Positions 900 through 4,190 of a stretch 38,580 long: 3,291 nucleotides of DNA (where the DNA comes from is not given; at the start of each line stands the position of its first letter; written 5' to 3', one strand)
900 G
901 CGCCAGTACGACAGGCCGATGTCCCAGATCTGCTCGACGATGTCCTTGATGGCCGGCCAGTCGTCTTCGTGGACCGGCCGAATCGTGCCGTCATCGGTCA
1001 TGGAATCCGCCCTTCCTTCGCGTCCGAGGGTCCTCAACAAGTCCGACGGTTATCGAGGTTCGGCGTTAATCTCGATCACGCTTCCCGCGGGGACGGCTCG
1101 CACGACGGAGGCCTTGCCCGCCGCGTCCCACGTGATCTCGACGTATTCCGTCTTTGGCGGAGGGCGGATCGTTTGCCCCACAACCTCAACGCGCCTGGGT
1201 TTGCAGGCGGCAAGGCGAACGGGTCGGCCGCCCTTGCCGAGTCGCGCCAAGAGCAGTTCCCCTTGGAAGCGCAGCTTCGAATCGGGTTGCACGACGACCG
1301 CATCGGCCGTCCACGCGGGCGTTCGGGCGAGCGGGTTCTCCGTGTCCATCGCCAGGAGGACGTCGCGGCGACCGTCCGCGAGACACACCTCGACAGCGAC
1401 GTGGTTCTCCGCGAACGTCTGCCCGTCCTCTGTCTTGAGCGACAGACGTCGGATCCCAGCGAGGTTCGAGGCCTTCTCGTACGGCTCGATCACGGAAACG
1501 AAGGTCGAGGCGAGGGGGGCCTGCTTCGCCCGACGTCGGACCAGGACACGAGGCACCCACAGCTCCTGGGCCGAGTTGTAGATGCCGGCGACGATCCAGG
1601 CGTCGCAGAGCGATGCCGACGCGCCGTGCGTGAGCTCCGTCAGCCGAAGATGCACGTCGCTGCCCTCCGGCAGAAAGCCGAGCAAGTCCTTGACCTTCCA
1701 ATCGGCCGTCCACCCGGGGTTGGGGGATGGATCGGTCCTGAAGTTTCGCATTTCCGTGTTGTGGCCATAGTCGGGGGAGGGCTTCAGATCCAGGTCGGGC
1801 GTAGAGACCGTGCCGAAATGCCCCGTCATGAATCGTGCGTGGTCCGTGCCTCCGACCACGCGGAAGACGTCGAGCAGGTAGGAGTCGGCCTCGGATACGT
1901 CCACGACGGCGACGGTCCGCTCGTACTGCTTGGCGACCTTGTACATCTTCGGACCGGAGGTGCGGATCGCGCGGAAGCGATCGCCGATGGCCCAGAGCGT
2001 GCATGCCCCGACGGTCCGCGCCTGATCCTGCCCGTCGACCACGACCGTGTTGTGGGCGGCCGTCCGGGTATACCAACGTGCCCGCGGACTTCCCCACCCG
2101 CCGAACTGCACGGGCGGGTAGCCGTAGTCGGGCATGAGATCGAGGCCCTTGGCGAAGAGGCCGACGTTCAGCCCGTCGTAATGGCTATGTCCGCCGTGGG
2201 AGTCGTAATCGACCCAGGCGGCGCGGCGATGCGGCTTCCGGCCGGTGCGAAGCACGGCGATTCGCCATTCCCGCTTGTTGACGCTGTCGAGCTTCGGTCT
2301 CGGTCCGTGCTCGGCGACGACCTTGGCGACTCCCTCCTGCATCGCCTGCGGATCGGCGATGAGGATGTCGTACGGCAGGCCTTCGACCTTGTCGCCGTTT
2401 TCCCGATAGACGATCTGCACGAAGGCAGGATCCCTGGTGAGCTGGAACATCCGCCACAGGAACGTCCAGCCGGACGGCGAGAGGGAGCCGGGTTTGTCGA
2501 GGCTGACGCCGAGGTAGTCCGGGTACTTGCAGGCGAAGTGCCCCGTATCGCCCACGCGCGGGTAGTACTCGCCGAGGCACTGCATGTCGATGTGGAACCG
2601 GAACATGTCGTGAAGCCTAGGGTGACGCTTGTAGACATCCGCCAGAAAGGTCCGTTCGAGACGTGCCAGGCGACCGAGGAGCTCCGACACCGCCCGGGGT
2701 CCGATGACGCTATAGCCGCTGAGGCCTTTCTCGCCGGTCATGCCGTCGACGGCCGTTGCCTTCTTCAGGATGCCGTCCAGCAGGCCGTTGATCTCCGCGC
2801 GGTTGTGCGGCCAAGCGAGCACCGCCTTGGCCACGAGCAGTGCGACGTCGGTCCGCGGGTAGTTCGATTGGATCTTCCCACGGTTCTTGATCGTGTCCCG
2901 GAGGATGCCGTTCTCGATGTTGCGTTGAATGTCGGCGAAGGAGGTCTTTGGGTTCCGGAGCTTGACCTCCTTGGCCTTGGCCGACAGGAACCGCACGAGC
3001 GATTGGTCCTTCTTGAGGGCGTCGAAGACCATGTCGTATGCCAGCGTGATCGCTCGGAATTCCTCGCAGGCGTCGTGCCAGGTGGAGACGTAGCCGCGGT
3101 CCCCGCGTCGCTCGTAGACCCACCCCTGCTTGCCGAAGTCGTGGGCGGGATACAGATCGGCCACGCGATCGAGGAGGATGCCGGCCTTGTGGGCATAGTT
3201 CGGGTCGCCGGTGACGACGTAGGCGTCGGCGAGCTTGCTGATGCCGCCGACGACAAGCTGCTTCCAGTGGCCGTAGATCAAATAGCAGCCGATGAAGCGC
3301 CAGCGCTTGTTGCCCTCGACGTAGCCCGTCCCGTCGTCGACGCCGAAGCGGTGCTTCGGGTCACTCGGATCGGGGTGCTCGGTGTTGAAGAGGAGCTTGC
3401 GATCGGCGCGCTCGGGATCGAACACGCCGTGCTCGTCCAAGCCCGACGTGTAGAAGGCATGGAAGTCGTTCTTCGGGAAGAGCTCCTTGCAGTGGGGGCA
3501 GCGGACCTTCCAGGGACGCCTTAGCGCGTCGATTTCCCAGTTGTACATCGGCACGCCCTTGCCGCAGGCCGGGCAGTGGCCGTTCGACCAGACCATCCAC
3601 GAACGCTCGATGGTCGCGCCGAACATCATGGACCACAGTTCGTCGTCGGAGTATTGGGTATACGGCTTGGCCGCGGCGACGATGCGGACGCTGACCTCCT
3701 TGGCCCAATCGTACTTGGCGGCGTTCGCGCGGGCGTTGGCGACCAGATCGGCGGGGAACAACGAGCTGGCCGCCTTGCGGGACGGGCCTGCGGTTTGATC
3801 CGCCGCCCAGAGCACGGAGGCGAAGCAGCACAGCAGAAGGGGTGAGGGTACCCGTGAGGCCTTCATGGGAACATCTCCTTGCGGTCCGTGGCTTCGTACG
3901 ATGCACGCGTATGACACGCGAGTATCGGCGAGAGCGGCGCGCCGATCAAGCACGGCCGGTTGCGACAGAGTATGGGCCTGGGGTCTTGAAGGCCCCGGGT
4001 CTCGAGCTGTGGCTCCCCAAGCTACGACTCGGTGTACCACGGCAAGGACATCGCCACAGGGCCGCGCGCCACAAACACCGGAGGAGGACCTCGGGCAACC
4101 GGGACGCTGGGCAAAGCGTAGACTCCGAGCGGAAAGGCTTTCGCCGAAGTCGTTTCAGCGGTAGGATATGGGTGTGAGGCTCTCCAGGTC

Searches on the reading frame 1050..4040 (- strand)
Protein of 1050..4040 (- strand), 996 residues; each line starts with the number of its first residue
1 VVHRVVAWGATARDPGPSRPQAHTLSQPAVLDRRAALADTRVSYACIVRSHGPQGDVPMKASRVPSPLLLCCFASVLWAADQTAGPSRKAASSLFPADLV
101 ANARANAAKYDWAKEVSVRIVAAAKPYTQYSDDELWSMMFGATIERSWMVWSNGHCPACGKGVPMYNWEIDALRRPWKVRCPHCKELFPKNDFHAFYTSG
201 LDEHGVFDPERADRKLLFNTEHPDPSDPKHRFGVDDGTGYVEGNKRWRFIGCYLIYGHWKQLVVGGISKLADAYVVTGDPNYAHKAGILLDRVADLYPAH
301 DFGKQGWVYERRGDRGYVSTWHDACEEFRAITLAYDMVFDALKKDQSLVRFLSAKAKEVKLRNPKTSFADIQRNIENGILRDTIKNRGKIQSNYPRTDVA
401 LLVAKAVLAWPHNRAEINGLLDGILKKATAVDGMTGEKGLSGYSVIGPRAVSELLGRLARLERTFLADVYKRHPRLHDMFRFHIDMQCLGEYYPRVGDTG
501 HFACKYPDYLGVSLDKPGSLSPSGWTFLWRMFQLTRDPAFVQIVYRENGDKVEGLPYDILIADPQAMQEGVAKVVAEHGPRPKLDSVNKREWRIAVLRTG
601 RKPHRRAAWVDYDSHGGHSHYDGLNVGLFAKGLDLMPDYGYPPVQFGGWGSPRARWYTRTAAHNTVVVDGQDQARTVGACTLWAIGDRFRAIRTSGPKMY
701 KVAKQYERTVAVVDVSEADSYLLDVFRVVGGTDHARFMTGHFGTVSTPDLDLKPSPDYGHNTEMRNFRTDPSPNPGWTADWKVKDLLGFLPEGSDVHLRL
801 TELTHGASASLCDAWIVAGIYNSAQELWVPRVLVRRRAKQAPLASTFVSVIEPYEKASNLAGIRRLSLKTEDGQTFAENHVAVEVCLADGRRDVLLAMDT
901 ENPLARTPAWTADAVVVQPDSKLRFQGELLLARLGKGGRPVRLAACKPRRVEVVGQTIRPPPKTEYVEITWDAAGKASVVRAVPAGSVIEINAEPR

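Call 51: search_protein_families(library=pfam, proteins=[window:1050-4040:-], max_evalue=0.00001)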
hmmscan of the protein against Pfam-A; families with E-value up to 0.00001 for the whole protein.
window:1050-4040:- (996 aa): 1 family
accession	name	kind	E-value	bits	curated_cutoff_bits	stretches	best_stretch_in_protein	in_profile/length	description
PF07940.18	Hepar_II_III_C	-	8.2e-12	45.6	24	1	613-679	34-96/237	Heparinase II/III-like, C-terminal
